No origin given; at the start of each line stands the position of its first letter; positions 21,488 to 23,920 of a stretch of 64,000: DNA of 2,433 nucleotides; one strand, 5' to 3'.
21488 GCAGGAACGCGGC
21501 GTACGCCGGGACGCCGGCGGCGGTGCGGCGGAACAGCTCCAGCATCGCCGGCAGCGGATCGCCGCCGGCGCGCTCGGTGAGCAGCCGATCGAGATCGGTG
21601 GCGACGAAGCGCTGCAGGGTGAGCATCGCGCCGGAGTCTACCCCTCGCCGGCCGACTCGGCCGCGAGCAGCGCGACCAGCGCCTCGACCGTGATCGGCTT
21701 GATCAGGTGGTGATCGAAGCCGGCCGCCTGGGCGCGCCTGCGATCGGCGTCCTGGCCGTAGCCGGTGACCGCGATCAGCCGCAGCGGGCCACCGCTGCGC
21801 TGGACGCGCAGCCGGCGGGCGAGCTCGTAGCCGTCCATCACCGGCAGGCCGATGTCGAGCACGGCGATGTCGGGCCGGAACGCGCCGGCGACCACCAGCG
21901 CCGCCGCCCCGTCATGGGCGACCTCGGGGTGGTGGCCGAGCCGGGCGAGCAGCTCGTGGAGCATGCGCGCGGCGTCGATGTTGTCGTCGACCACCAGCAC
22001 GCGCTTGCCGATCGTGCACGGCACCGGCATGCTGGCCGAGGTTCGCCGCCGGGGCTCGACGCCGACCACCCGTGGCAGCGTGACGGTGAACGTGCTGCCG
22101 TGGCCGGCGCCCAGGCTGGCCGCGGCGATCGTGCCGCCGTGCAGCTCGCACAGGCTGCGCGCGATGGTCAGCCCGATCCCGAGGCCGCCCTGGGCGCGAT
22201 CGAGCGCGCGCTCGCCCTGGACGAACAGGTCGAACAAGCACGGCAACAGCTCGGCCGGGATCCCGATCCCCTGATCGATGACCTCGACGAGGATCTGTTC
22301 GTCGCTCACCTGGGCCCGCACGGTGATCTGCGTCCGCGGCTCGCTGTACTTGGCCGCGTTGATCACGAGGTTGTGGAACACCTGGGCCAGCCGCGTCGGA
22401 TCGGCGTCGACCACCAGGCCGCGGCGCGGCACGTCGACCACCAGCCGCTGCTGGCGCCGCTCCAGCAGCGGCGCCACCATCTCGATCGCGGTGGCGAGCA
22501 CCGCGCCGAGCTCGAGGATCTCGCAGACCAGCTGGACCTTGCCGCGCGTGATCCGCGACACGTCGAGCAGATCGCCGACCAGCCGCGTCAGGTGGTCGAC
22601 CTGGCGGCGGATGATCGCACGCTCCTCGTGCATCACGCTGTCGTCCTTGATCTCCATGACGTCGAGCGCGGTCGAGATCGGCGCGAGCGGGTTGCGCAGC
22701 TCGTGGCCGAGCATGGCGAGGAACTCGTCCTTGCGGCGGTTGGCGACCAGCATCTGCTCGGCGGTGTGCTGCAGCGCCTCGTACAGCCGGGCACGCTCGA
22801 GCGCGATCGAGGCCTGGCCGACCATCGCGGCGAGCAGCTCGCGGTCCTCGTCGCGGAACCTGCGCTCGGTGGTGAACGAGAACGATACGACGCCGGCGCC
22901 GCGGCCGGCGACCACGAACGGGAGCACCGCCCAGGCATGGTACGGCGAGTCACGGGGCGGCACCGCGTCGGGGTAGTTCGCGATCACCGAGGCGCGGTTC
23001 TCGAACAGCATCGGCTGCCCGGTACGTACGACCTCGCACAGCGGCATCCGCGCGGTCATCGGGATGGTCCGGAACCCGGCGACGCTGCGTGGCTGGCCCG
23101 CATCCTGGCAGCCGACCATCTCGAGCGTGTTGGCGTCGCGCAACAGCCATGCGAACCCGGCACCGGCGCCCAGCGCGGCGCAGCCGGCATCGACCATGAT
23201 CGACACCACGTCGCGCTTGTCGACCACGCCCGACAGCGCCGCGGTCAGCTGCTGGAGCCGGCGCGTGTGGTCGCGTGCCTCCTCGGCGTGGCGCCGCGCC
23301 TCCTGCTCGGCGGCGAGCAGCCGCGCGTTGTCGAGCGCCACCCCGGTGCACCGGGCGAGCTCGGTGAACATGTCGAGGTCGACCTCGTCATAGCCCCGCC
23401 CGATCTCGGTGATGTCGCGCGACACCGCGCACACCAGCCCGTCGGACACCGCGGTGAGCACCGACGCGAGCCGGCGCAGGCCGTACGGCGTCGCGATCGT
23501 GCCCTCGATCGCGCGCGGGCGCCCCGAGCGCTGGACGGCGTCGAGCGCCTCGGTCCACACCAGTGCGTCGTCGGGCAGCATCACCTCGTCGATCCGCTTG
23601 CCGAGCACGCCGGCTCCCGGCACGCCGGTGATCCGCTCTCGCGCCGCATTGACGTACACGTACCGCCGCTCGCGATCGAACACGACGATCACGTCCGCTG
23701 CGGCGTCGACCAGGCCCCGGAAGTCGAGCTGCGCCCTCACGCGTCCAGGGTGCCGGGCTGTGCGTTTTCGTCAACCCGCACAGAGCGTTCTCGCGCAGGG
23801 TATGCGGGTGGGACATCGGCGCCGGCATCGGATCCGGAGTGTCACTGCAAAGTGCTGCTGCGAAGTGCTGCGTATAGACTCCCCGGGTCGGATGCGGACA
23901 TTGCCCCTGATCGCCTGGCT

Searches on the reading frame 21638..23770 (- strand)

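Call 68: search_protein_families(library=pfam, proteins=[window:21638-23770:-], max_evalue=0.0001)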
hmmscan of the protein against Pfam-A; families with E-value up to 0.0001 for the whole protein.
window:21638-23770:- (710 aa): 9 families
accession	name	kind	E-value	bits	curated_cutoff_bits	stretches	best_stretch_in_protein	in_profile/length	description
PF02518.31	HATPase_c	-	3.9e-26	92.1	26.4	1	457-567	2-109/111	Histidine kinase-, DNA gyrase B-, and HSP90-like ATPase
PF00072.30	Response_reg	-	5.1e-19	68.9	30.2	1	591-702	1-110/111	Response regulator receiver domain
PF13185.12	GAF_2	-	3.6e-17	63.3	28.6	1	184-325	3-136/136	GAF domain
PF00512.31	HisKA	-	5e-14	52.5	26.9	1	347-410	2-66/66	His Kinase A (phospho-acceptor) domain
PF08448.16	PAS_4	-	2.6e-09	37.7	23.1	1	22-122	2-107/110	PAS fold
PF01590.32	GAF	-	6.1e-09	37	22.4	1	188-324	5-133/133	GAF domain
PF13188.13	PAS_8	-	4.1e-06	27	21.8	1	17-68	3-51/65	PAS domain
PF00989.32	PAS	-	4.2e-06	27.2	22.6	1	16-76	2-63/113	PAS fold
PF13492.12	GAF_3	-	1.9e-05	25.5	27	0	187-326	4-129/129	GAF domain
